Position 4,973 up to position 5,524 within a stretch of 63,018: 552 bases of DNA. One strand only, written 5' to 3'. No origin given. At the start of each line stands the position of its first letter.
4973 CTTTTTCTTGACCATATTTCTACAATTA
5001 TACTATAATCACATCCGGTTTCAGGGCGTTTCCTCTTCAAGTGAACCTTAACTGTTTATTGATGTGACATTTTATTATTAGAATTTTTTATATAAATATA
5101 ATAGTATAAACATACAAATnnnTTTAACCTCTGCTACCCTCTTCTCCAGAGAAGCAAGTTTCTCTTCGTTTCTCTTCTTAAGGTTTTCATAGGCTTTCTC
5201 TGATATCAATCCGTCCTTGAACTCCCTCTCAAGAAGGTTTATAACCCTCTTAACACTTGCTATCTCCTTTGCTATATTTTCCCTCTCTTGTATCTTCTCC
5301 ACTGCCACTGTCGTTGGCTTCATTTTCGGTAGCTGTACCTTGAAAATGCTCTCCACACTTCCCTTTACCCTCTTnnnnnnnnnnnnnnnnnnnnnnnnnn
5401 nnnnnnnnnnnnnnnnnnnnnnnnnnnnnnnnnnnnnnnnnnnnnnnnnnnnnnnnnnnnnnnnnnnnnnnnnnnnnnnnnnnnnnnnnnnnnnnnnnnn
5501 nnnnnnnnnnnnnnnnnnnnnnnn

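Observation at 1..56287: Co-directional gene cluster: giant fibre, second surface protein, SHOCT-like coiled-coil adaptor, MinD ATPase and long coiled-coil proteins (candidate novel envelope/cytoskeleton system)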

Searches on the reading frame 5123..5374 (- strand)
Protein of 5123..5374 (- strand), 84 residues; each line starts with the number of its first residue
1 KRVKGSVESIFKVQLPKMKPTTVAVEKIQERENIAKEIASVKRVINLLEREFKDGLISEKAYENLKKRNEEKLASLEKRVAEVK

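Call 53: search_protein_families(library=pfam, proteins=[window:5123-5374:-], max_evalue=10)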
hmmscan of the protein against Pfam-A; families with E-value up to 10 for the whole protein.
seq(84 aa): 5 families
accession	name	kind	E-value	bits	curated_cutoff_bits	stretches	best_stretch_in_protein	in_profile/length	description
PF22888.1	FIMAH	-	0.0027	18.7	24.8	1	24-67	31-74/81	FIMAH domain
PF05120.17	GvpG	-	0.01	16.4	30.6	1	20-68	11-60/67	Gas vesicle protein G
PF05852.16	DUF848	-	0.026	15.1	25.3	1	5-78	29-92/145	Gammaherpesvirus protein of unknown function (DUF848)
PF20612.3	SHOCT_2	-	0.041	14.5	24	1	46-72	17-43/53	SHOCT domain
PF03368.19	Dicer_dimer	-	0.15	12.6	23.7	1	9-50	34-75/89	Dicer dimerisation domain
